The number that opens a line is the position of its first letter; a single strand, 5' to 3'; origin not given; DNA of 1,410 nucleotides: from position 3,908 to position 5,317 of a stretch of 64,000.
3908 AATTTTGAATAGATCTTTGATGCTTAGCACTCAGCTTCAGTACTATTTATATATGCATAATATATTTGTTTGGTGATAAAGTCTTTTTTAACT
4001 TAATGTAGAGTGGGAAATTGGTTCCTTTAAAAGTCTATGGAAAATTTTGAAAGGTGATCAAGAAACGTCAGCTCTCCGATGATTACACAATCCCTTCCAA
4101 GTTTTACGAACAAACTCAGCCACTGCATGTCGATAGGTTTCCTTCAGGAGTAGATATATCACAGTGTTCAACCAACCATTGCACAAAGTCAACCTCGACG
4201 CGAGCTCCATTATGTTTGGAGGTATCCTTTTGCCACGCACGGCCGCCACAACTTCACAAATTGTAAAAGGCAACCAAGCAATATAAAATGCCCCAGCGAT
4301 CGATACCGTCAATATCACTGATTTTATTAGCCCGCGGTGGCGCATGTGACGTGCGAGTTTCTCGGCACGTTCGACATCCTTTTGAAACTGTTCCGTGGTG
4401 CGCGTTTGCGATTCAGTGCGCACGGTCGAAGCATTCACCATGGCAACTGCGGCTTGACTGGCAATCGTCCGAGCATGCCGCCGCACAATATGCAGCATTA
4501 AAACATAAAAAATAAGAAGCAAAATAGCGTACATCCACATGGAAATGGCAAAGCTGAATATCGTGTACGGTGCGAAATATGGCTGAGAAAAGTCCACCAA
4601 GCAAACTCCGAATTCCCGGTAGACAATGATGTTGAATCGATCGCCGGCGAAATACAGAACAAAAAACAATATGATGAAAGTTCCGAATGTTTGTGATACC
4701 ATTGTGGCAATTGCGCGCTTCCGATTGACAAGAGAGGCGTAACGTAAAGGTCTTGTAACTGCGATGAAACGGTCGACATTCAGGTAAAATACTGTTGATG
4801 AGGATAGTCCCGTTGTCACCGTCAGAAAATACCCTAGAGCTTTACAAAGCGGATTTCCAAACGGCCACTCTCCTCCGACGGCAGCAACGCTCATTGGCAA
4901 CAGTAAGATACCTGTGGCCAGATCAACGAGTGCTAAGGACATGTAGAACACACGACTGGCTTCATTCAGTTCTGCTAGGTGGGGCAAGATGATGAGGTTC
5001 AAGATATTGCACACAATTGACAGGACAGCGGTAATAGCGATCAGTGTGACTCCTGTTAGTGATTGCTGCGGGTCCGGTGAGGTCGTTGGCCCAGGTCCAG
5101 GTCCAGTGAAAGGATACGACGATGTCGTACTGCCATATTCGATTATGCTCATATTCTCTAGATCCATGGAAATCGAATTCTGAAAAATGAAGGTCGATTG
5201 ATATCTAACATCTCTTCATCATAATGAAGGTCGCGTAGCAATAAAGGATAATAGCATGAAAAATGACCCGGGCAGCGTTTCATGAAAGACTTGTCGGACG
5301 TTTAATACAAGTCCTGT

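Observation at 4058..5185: Intronless class-A GPCR with a DRF motif and a probable 5'-UTR intron ending 12 nt before the ATG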

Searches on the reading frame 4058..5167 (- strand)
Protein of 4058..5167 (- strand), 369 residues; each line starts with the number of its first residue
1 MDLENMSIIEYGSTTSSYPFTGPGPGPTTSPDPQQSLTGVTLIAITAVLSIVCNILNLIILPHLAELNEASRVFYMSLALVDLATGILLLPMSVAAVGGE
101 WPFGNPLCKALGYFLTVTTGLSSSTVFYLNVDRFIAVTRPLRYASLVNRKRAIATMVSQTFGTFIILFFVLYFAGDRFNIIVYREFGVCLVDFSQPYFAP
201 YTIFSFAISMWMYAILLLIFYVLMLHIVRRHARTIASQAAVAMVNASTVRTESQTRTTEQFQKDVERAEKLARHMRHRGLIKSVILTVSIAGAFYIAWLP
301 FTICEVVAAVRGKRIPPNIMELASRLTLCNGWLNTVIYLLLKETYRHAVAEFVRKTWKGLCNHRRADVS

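Call 3: search_protein_families(library=pfam, proteins=[window:4058-5167:-], max_evalue=1)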
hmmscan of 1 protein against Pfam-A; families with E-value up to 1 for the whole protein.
window:4058-5167:- (369 aa): 6 families
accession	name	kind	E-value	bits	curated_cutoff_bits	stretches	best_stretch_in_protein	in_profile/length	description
PF00001.26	7tm_1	-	7.6e-30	104.7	30.5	1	54-338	2-260/260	7 transmembrane receptor (rhodopsin family)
PF10320.15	7TM_GPCR_Srsx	-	5.3e-06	26.5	24.1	1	48-351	2-255/257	Serpentine type 7TM GPCR chemoreceptor Srsx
PF17017.11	zf-C2H2_aberr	-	0.0047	17.5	27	1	222-296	56-128/172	Aberrant zinc-finger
PF10328.15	7TM_GPCR_Srx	-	0.046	13.8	23.8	1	48-208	5-171/263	Serpentine type 7TM GPCR chemoreceptor Srx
PF15179.11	Myc_target_1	-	0.14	12.5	31.1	1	201-256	20-75/193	Myc target protein 1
PF13853.12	7tm_4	-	0.25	11.5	27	1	48-176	6-141/280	Olfactory receptor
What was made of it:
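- On Rhodopsin-like (class A) GPCR, Pfam PF00001 7tm_1: 104.7 bits against a cut-off of 30.5, E=7.6e-30, profile positions 2-260 of 260 (call 3).
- Checked: Pfam 7tm_1 scores E=7.6e-30, 104.7 bits against a cut-off of 30.5, and covers profile positions 2-260 of 260 (call 3).
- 7tm_1 at E=7.6e-30 (call 3). There are weak Pfam hits to the nematode chemoreceptor families Srsx and Srx (call 3).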

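Call 4: search_solved_structures(query=window:4061-5167:-, max_evalue=0.001, show_alignments=2)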
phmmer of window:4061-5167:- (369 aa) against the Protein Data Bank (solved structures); distinct sequences matched with E-value up to 0.001: 592 (the best 60 are shown).
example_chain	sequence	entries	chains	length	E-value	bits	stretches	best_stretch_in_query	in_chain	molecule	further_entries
7dh5_R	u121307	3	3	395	6.7e-20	74.7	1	36-340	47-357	Beta-3 adrenergic receptor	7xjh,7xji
8jlz_R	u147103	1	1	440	1.2e-19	73.8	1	10-353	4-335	5-hydroxytryptamine receptor 6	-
7xtb_R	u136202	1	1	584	1.3e-19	73.7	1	8-353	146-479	Soluble cytochrome b562,5-hydroxytryptamine receptor 6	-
9l84_R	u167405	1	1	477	9.9e-19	70.8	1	25-169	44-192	Beta-1 adrenergic receptor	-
8s2t_R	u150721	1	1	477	1.6e-18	70.1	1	25-169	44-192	Beta-1 adrenergic receptor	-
9wnf_A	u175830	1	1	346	4.1e-18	68.8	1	23-358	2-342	5-hydroxytryptamine receptor 2A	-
9ujm_C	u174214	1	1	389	9e-18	67.7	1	40-358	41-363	5-hydroxytryptamine receptor 2A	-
9j87_A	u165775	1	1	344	2.2e-17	66.4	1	39-358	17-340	5-hydroxytryptamine receptor 2A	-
3kj6_A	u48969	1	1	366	3e-17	65.9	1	37-346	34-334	Beta-2 adrenergic receptor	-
7bu6_A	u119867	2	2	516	3e-17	65.9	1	34-169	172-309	Endolysin,Endolysin,Endolysin,Beta-1 adrenergic receptor chimera | Endolysin,Endolysin,Beta-1 adrenergic receptor chimera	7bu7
2vt4_A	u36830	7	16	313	3.4e-17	65.8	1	35-224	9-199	BETA1 ADRENERGIC RECEPTOR | BETA-1 ADRENERGIC RECEPTOR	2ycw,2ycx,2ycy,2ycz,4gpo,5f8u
8uo1_R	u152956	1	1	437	3.8e-17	65.6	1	37-341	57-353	Beta-2 adrenergic receptor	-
7ran_A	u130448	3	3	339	4.2e-17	65.5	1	40-358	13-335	5-hydroxytryptamine receptor 2A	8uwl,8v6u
9wnd_A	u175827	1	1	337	4.8e-17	65.3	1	23-352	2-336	5-hydroxytryptamine receptor 2A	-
7bts_A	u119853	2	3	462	5.4e-17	65.1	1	34-160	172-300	Lysozyme-Beta-1 adrenergic receptor chimera | Endolysin,Beta-1 adrenergic receptor chimera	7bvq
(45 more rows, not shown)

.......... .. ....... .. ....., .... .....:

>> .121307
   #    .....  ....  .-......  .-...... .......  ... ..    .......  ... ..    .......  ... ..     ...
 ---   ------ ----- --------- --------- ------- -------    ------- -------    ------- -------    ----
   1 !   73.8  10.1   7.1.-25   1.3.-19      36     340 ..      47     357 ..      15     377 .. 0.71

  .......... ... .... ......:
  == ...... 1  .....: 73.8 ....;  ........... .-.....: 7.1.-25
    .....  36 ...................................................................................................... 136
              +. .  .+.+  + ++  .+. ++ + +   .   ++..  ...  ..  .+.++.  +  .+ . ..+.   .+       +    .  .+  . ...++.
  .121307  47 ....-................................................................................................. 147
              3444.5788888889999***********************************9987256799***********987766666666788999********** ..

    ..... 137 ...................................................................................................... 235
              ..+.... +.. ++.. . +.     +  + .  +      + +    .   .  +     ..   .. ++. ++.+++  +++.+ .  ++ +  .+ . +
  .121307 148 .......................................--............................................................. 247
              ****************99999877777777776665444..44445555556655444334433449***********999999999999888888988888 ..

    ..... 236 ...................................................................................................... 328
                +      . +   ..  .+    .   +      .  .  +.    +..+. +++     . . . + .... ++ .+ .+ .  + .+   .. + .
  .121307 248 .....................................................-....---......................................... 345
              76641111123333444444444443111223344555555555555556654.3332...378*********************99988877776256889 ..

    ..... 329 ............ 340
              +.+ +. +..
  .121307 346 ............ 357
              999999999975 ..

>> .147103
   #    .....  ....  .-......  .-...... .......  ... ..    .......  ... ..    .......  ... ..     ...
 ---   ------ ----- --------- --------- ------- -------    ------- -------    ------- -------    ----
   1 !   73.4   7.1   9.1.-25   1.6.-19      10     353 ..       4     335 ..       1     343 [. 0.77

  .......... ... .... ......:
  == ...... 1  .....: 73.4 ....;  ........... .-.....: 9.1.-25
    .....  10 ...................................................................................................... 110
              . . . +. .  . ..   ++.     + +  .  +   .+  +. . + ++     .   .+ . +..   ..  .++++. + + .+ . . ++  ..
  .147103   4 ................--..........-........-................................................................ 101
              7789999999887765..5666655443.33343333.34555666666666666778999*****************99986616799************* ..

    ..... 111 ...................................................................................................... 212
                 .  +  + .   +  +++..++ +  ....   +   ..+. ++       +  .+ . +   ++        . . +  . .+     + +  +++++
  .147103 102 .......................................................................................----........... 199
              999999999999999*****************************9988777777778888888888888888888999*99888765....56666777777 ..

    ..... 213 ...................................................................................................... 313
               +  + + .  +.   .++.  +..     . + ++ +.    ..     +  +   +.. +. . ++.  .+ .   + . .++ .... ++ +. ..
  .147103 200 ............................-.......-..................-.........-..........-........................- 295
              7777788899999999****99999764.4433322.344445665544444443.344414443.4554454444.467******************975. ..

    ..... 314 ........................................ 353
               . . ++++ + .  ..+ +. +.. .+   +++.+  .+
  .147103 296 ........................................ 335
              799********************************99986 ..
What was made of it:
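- On Aminergic receptors (TAAR, adrenergic, serotonin): Leu115 aligns with D3.32 of the beta-3 adrenergic receptor (call 4).
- The best matches among solved structures are amine-type class-A receptors, at E of about 1e-19 to 1e-20 (call 4). The best matches among solved structures are beta-3 adrenergic, 5-HT6, beta-1, 5-HT2A and TAAR1 receptors, at E of 1e-20 to 1e-16 (call 4).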

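Call 6: find_homologous_proteins(query=window:4061-5167:-)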
Query window:4061-5167:- (369 aa): 7 proteins with E <= 0.001 among 7807 candidates.
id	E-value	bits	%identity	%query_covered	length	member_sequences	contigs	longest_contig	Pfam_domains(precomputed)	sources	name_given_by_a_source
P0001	1.4e-230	782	97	100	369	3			PF10320.16,PF00001.27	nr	nr:beta-3 adrenergic receptor-like [Lytechinus pictus]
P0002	1.9e-181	621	79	97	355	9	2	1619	PF10320.16,PF00001.27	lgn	-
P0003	3.4e-124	433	56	90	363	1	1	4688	PF10320.16,PF00001.27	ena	-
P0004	7.3e-8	50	31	33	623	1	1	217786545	PF10328.16,PF10320.16,PF00001.27,PF13853.13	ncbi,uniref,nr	ncbi:octopamine receptor Oamb isoform X2 [Topomyia yanbarensis]|uniref:octopamine receptor Oamb isof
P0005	6.4e-7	47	34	27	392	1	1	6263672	PF10328.16,PF10320.16,PF00001.27,PF13853.13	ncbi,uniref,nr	ncbi:hypothetical protein LOTGIDRAFT_209429 [Lottia gigantea]|uniref:G-protein coupled receptors fam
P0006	2.0e-6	45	31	33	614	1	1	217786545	PF10328.16,PF10320.16,PF00001.27,PF13853.13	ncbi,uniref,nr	ncbi:octopamine receptor Oamb isoform X3 [Topomyia yanbarensis]|uniref:octopamine receptor Oamb isof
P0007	4.2e-5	41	21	82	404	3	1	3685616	PF10324.16,PF10328.16,PF10320.16,PF00001.27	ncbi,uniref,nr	ncbi:allatostatin-A receptor-like [Trichogramma pretiosum]|uniref:allatostatin-A receptor-like n=1 T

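Call 8: find_encoding_contigs(protein=P0002, flank=5000, max_places=6)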
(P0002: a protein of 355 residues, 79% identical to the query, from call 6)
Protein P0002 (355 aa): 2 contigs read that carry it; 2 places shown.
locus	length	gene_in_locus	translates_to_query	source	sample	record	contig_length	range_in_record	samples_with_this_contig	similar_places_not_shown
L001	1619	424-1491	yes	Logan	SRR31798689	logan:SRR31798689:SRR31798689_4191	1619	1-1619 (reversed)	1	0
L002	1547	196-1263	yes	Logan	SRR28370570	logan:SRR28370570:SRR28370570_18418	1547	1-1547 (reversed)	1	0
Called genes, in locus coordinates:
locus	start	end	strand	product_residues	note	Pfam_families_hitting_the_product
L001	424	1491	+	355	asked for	PF10320:7TM_GPCR_Srsx (weak), PF00001:7tm_1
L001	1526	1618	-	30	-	?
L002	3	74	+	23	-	?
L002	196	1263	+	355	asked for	PF10320:7TM_GPCR_Srsx (weak), PF00001:7tm_1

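Call 11: find_encoding_contigs(protein=P0001, flank=10000, max_places=6)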
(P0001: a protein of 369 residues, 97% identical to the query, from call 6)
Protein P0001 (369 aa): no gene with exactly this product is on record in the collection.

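Call 12: find_encoding_contigs(protein=P0003, flank=5000, max_places=6)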
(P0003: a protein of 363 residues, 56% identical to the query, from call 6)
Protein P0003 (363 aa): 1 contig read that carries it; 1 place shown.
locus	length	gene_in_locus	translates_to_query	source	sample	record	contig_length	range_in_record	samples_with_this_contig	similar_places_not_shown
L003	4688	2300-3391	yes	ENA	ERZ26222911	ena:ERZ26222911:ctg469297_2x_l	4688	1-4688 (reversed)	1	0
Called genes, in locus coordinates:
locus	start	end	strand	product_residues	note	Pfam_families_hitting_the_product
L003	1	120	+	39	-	?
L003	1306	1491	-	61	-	-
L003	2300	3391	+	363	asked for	PF10320:7TM_GPCR_Srsx, PF00001:7tm_1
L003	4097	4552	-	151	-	-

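Call 13: find_encoding_contigs(protein=window:4061-5167:-, flank=10000, max_places=10)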
Protein window:4061-5167:- (369 aa): no gene with exactly this product is on record in the collection.
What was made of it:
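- Tried and rejected: The exact-match look-ups for the window protein and for L. pictus XP_054752610.1 found no contig (calls 11, 13).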

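Call 14: list_cluster_members(proteins=[window:4061-5167:-, P0001, P0002])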
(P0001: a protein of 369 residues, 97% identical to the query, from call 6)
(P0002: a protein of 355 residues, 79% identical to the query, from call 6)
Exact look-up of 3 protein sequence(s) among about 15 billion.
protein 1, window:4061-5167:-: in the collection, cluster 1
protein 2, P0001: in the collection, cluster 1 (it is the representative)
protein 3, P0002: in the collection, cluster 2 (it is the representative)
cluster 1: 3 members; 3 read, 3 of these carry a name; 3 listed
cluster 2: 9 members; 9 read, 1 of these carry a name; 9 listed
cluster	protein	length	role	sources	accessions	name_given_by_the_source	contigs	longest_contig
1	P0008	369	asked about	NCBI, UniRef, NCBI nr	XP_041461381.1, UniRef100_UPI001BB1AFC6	trace amine-associated receptor 1-like [Lytechinus variegatus] | trace amine-associated receptor 1-like n=1 Tax=Lytechinus variegatus TaxID=7654 ...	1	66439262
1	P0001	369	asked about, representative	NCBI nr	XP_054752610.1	beta-3 adrenergic receptor-like [Lytechinus pictus]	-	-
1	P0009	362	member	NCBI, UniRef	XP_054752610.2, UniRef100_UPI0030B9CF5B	beta-3 adrenergic receptor-like [Lytechinus pictus] | beta-3 adrenergic receptor-like n=1 Tax=Lytechinus pictus TaxID=7653 RepID=UPI0030B9CF5B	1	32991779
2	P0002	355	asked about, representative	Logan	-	-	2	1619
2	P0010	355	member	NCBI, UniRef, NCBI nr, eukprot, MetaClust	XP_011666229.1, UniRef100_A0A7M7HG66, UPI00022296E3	beta-3 adrenergic receptor [Strongylocentrotus purpuratus] | G-protein coupled receptors family 1 profile domain-containing protein n=1 ... | XP_003725011.1 PREDICTED: beta-3 adrenergic receptor-like [Strongylocentrotus purpuratus]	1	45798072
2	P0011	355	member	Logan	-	-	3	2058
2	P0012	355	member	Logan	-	-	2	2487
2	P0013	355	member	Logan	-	-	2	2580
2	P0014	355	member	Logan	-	-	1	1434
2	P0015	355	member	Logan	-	-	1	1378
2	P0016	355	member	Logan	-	-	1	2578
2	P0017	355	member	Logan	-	-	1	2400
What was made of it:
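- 4058..5167 (-): Complete single-exon coding sequence of an orphan class-A GPCR. It encodes 369 aa from Met1; the stop codon is at 4060-4058. The protein is identical to RefSeq XP_041461381.1 of Lytechinus variegatus. Call 14 (exact match in the protein collection).
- On Gene with a 5'-UTR intron (two-exon transcript): No Lytechinus transcript contig was found (calls 6, 13, 14).
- The protein is identical to RefSeq XP_041461381.1 (call 14).
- Tried and rejected: The 90% cluster holds only three NCBI entries (call 14).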

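Call 16: find_encoding_contigs(protein=P0010, flank=10000, max_places=4)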
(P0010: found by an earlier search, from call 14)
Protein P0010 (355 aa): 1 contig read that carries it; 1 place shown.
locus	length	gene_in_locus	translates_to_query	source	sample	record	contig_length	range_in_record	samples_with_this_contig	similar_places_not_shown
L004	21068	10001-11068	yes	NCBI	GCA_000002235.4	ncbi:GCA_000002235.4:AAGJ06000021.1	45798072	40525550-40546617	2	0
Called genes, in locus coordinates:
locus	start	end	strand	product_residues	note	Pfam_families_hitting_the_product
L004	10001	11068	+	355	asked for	PF10320:7TM_GPCR_Srsx (weak), PF00001:7tm_1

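Call 17: find_encoding_contigs(protein=P0009, flank=10000, max_places=4)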
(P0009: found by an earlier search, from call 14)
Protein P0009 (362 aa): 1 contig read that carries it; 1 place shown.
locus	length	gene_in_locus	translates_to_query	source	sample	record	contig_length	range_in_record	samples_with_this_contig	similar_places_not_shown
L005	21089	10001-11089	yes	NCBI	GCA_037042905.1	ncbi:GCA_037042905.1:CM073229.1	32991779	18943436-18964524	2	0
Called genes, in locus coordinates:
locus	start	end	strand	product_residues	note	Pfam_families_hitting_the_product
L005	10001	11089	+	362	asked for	PF00001:7tm_1, PF10320:7TM_GPCR_Srsx (weak)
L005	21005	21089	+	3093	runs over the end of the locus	-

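Call 20: find_encoding_contigs(protein=P0013, flank=5000, max_places=6)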
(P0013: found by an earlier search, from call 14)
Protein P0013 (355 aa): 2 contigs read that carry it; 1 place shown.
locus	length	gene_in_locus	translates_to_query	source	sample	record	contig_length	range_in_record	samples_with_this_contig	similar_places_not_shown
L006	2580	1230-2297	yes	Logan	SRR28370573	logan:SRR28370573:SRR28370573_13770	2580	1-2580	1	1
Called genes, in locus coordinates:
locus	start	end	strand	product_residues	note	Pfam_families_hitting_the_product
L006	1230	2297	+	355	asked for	PF10320:7TM_GPCR_Srsx (weak), PF00001:7tm_1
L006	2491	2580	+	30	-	?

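Call 21: find_encoding_contigs(protein=P0012, flank=5000, max_places=6)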
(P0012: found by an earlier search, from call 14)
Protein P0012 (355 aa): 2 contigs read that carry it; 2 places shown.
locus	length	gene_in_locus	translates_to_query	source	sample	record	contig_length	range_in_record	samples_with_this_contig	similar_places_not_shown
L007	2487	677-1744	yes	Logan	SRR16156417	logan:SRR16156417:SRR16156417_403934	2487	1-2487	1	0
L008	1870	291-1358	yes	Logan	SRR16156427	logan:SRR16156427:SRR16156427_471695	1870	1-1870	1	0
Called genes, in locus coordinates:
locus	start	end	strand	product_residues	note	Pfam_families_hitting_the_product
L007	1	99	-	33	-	?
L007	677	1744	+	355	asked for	PF10320:7TM_GPCR_Srsx (weak), PF00001:7tm_1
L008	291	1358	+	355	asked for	PF10320:7TM_GPCR_Srsx (weak), PF00001:7tm_1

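Call 31: find_encoding_contigs(protein=P0011, flank=5000, max_places=6)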
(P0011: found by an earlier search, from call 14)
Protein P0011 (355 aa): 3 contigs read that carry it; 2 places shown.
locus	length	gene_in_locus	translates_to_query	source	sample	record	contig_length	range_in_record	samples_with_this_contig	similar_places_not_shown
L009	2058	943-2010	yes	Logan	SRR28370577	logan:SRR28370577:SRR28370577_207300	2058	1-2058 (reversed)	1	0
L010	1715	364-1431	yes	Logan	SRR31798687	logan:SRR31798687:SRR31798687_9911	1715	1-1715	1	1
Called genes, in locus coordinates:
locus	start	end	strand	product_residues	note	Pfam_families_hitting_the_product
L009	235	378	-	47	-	-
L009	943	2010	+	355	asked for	PF10320:7TM_GPCR_Srsx (weak), PF00001:7tm_1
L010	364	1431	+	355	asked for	PF10320:7TM_GPCR_Srsx (weak), PF00001:7tm_1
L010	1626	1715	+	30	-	?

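Call 32: find_encoding_contigs(protein=P0017, flank=5000, max_places=6)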
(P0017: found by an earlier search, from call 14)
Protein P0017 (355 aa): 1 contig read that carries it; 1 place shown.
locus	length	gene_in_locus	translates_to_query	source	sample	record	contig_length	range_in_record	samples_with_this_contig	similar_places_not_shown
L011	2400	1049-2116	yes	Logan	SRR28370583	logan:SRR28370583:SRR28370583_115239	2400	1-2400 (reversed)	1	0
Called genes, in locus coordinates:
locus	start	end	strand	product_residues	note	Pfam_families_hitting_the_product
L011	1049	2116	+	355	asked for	PF10320:7TM_GPCR_Srsx (weak), PF00001:7tm_1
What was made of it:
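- L010 ends at the same point, 284 nt after the stop, as the genome-collinear contigs L002, L006 and L011 (calls 8, 20, 31, 32).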

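Call 41: search_protein_representatives(protein=window:4061-5167:-)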
Query: 369 residues. Proteins with E-value up to 0.001 (for the whole library): 5320; up to 1e-10: 537; up to 1e-30: 12. The best 150 are listed.
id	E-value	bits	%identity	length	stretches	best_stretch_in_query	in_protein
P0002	6.0e-182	620.8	79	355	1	6-360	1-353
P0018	2.5e-59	217.5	33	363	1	34-356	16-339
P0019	4.5e-55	203.5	35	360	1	33-362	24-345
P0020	8.0e-48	179.7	34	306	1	34-307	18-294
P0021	4.9e-42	160.7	37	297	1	37-242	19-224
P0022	7.1e-42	160.1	34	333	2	42-239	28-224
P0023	3.4e-41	157.9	31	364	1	41-349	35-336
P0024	2.1e-40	155.3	35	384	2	21-252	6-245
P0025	1.7e-38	149.1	36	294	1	37-238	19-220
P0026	1.6e-35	139.2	30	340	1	14-348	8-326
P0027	1.7e-32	129.3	32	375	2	42-239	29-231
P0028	1.0e-30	123.4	35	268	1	31-249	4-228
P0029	2.9e-30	122.0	30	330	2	40-250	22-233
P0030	1.3e-29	119.8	32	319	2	39-237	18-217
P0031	2.8e-29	118.7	29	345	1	45-348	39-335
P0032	1.3e-28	116.5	30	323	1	47-350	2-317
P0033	2.3e-28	115.7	28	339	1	43-361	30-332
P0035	8.4e-27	110.6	34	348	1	43-355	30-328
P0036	2.2e-26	109.2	29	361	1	41-351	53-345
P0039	3.2e-26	108.7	28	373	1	42-363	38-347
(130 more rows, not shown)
